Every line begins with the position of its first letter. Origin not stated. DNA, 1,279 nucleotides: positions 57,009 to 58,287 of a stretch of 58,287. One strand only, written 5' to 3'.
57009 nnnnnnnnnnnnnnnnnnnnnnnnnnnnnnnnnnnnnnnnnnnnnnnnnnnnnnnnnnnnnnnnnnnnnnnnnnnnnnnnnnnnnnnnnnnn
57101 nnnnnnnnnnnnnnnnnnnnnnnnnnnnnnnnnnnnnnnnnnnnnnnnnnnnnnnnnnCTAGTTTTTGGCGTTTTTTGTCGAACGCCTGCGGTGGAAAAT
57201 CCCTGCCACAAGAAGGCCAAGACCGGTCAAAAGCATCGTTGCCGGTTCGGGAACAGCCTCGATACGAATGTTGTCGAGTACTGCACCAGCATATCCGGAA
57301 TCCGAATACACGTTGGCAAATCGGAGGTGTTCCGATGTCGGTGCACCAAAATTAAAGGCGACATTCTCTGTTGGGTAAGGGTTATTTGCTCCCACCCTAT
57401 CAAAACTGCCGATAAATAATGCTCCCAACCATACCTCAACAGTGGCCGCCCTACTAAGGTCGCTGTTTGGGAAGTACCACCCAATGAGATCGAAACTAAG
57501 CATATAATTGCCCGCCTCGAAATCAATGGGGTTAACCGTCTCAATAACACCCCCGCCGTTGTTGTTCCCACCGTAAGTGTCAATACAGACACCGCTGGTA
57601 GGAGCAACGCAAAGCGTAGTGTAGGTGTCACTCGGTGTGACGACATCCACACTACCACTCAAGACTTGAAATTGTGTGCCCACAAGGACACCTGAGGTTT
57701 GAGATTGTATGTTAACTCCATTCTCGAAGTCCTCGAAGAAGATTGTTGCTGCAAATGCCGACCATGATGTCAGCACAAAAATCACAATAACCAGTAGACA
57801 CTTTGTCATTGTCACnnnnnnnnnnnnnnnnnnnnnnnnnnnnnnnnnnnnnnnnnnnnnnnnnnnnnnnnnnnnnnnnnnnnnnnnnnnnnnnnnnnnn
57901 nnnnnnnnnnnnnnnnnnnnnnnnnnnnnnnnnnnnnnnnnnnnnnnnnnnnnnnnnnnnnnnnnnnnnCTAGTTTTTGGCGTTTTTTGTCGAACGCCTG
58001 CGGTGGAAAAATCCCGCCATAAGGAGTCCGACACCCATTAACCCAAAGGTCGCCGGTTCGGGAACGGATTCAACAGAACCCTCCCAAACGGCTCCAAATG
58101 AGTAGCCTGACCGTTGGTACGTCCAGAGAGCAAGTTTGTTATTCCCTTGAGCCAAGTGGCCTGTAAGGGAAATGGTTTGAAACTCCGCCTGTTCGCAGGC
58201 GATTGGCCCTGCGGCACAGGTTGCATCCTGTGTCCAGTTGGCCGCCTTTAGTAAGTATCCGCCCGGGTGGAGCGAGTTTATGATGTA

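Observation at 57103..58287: Tandem PEP-CTERM genes in a CPR genome sharing a 97-bp near-identical tail-plus-terminator module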

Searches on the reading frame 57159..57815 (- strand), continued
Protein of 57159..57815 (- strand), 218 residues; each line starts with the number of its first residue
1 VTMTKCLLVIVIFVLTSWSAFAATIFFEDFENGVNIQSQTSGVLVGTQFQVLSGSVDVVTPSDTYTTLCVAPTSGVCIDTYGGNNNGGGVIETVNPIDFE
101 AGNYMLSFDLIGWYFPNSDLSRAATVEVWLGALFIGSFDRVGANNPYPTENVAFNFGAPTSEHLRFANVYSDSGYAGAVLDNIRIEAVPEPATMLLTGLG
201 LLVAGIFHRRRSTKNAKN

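Call 78: fold_search(model_id=the predicted structure, library=pdb)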
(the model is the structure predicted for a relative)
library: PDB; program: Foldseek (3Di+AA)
matches with E <= 10: 1695; with E <= 0.001: 62
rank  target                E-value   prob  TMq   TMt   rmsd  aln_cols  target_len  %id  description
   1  8a28_A                2.5e-05  1.00  0.35  0.22   8.0       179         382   15  Structure of the astacin zymogen of LAST-MAM from Limulus polyphemus (released 2022-10-19)
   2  7bys_A                3.8e-05  1.00  0.40  0.23   4.8       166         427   17  Crystal structure of exo-beta-1,3-galactanase from Phanerochaete chrysosporium Pc1,3Gal43A apo form (released 2020-11-04)
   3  7byv_A                3.8e-05  1.00  0.40  0.22   4.9       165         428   18  Crystal structure of exo-beta-1,3-galactanase from Phanerochaete chrysosporium Pc1,3Gal43A E208Q with beta-1,3-galacto (released 2020-11-04)
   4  7byx_A                5.2e-05  1.00  0.41  0.23   4.6       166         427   18  Crystal structure of exo-beta-1,3-galactanase from Phanerochaete chrysosporium Pc1,3Gal43A E208A with beta-1,3-galacto (released 2020-11-04)
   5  5yvp_A                6.5e-05  1.00  0.47  0.50   6.0       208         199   17  Crystal structure of an apo form cyclase Filc1 from Fischerella sp. TAU (released 2018-11-07)
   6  8ic1_A                7.2e-05  1.00  0.45  0.22   4.6       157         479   17  endo-alpha-D-arabinanase EndoMA1 D51N mutant from Microbacterium arabinogalactanolyticum in complex with arabinooligos (released 2023-08-16)
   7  2w47_A                8.5e-05  1.00  0.41  0.62   6.1       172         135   15  Clostridium thermocellum CBM35 in complex with delta-4,5- anhydrogalacturonic acid (released 2009-01-27)
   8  6nps_A                8.5e-05  1.00  0.40  0.11   7.2       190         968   14  Crystal structure of GH115 enzyme AxyAgu115A from Amphibacillus xylanus (released 2020-07-15)
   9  8hhv_A                1.2e-04  1.00  0.45  0.22   4.6       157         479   17  endo-alpha-D-arabinanase EndoMA1 from Microbacterium arabinogalactanolyticum (released 2023-08-16)
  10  5z53_D                1.5e-04  1.00  0.51  0.54   5.5       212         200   16  Crystal structure of a cyclase Filc from Fischerella sp. in complex with cyclo-L-Arg-D-Pro (released 2018-12-19)
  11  5la0                  1.5e-04  1.00  0.39  0.19  12.3       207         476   16  The mechanism by which arabinoxylanases can recognise highly decorated xylans (released 2016-08-31)
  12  4bj0_A                1.5e-04  1.00  0.41  0.50   6.5       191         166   12  Xyloglucan binding module (CBM4-2 X2-L110F) in complex with branched xyloses (released 2014-04-23)
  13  2y6j                  1.6e-04  1.00  0.41  0.50   6.1       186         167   12  X-2 engineered mutated CBM4-2 Carbohydrate Binding Module from a Thermostable Rhodothermus marinus Xylanase (released 2012-03-07)
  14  5wpp_B                1.7e-04  1.00  0.43  0.47   6.2       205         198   18  Crystal structure HpiC1 W73M/K132M (released 2018-03-07)
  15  2y64_A                2.0e-04  1.00  0.34  0.42   7.8       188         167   13  Xylopentaose binding mutated (X-2 L110F) CBM4-2 Carbohydrate Binding Module from a Thermostable Rhodothermus marinus X (released 2012-03-07)
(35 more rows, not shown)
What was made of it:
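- Closest known: Carbohydrate-binding modules. Same: The predicted beta-sandwich fold matches these (call 78).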

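Call 89: search_dna_similar(query=window:57159-57809:-, collection=phages, mode=protein, max_rows=5)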
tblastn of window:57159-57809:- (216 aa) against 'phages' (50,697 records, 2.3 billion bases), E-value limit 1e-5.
No match.

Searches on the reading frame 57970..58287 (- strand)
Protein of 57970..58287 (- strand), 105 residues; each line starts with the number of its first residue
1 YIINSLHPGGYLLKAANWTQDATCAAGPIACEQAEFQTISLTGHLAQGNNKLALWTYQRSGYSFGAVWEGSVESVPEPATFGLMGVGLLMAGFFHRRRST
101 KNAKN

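Call 6: search_protein_families(library=ncbifam, proteins=[window:57970-58287:-], max_evalue=1)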
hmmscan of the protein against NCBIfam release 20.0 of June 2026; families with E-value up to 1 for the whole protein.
window:57970-58287:- (105 aa): 14 families
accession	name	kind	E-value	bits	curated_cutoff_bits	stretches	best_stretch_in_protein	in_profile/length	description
NF038126.1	PEP_CTERM_FxDxF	subfamily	1.5e-08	35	50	1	32-98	97-165/165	FxDxF family PEP-CTERM protein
NF041538.1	PEP_EDSA_1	subfamily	5.9e-07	29.4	100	1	71-98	279-307/307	EDSAP-1 family PEP-CTERM protein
NF038125.1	PEP_CTERM_THxN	subfamily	6.4e-06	25.9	85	1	49-98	196-246/246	THxN family PEP-CTERM protein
NF033554.9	floc_PepA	equivalog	7.1e-06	26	80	1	73-99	235-261/261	flocculation-associated PEP-CTERM protein PepA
NF038129.1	PEP_NF038129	equivalog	1.6e-05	24.8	65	1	69-98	165-194/194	NF038129 family PEP-CTERM protein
TIGR02595.1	PEP_CTERM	domain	2.7e-05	24.7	16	1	75-98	1-22/24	PEP-CTERM sorting domain-containing protein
NF038120.1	PEP_CTERM_QFxxD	subfamily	0.00012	22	80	1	31-98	152-214/215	NF038120 family PEP-CTERM protein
NF033947.0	PEP-cistern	hypoth_equivalog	0.00012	21.9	60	1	63-97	163-195/195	cistern family PEP-CTERM protein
NF038124.1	PEP_CTERM_TLD_A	exception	0.00034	20.2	100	1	60-98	196-234/235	PEP_CTERM-anchored TLD domain-containing protein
NF035944.1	PEPxxWA-CTERM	domain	0.00057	19.7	35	1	75-98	1-24/24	PEPxxWA-CTERM sorting domain-containing protein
NF038119.1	PEP_CTERM_MHFG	equivalog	0.0018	18.6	100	1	63-98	224-259/260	MHFG family PEP-CTERM protein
NF041927.1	Xrt_dep_XDP1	equivalog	0.0022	18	125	1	73-98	217-242/242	exosortase-dependent surface protein XDP1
NF038118.1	PEP_CTERM_CCXG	equivalog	0.01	15.5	90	1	70-98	171-199/199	CCXG family PEP-CTERM protein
NF051874.1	PVV_CTERM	equivalog_domain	0.11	12.3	27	1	82-100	15-34/38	PVV-CTERM domain-containing choice-of-anchor G protein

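Call 7: search_protein_families(library=pfam, proteins=[window:57970-58287:-], max_evalue=1)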
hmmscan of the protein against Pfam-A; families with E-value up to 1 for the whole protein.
window:57970-58287:- (105 aa): 1 family
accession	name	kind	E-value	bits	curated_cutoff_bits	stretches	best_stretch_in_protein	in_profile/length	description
PF07589.16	PEP-CTERM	-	9e-07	29.2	20.7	1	74-97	1-24/24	PEP-CTERM motif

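Call 21: find_homologous_proteins(query=window:57973-58287:-, max_evalue=0.01)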
Query window:57973-58287:-: no candidate shares three 5-residue words with the query. No homologue found.
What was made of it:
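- Tried and rejected: The homolog search with the gene 2 fragment alone found no word-sharing candidate (call 21).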
